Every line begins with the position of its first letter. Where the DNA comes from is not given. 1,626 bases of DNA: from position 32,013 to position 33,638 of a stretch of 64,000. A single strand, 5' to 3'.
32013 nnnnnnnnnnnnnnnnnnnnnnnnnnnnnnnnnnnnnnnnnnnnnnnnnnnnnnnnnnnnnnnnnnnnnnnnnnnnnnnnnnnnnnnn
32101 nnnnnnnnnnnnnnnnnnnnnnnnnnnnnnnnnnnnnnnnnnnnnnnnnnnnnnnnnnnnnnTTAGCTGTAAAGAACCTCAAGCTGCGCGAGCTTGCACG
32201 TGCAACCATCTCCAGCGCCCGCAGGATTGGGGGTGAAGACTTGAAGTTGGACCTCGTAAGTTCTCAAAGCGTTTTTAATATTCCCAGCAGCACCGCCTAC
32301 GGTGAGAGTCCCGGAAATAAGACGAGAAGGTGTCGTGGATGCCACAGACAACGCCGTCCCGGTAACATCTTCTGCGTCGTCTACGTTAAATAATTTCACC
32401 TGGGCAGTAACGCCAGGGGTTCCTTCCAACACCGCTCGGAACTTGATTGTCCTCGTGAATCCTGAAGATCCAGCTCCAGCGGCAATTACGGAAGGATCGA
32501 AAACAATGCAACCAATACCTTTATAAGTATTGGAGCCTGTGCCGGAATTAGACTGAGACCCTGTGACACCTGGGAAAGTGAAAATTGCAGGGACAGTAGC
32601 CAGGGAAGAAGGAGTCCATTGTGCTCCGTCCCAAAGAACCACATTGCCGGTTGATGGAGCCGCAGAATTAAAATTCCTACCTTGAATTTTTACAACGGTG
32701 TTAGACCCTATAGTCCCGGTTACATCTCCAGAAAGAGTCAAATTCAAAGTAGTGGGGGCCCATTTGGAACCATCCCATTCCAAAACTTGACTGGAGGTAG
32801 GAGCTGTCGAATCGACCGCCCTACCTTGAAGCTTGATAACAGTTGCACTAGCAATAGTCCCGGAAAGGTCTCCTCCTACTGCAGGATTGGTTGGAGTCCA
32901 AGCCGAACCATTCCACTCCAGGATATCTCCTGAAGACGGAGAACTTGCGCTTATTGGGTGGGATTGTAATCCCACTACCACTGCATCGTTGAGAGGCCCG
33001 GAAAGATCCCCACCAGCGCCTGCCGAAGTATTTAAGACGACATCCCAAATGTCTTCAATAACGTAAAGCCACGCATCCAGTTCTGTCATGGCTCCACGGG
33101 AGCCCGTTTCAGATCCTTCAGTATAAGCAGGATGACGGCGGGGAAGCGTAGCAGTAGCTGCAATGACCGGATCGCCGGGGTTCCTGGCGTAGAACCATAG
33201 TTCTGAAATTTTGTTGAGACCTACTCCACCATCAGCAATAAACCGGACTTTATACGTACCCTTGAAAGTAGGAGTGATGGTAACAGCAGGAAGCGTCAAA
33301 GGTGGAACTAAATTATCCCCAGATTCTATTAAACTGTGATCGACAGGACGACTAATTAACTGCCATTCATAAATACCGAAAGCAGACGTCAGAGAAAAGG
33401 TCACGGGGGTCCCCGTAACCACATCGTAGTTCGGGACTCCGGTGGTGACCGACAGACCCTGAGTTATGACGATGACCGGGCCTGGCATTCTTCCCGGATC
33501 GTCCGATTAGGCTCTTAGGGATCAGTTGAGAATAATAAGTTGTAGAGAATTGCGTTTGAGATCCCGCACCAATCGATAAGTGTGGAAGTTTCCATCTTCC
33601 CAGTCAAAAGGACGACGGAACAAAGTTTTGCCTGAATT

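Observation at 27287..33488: Tandem array of four diverged ~315-aa paralogues downstream of a fibre gene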

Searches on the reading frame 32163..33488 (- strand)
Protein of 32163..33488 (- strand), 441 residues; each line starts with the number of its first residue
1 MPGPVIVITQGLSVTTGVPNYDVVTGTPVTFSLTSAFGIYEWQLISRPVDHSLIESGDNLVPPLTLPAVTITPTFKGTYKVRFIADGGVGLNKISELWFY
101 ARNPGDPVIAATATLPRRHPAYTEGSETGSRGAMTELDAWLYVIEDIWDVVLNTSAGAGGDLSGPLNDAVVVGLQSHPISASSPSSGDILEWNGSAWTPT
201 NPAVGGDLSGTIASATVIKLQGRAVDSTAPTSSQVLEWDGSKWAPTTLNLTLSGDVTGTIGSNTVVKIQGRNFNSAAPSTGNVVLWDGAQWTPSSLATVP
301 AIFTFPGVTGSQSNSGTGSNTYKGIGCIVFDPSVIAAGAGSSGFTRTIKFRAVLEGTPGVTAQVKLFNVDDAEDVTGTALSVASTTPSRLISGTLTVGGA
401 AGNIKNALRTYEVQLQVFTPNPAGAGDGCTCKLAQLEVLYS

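Call 5: search_protein_families(library=pfam, proteins=[window:32163-33488:-], max_evalue=0.1)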
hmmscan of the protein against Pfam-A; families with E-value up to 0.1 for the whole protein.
window:32163-33488:- (441 aa): 2 families
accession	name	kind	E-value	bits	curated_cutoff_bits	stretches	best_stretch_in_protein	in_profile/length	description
PF19565.4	DUF6087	-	8.7e-07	29.6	27.1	0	221-248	34-59/99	Family of unknown function (DUF6087)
PF10708.14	DUF2510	-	0.0097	16.1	24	0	286-293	17-24/35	Protein of unknown function (DUF2510)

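Call 6: search_protein_families(library=phrogs, proteins=[window:32163-33488:-], max_evalue=0.1)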
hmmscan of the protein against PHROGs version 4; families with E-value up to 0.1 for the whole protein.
window:32163-33488:- (441 aa): 2 families
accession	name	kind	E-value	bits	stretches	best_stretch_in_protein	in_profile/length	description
phrog_9627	-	unknown function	8.8e-11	41.8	3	174-221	220-267/676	-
phrog_9729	-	tail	1.7e-06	28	2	179-212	556-590/750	tail fiber protein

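Call 60: search_solved_structures(query=window:32163-33488:-, max_evalue=1)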
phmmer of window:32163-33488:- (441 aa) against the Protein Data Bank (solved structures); distinct sequences matched with E-value up to 1: 0.
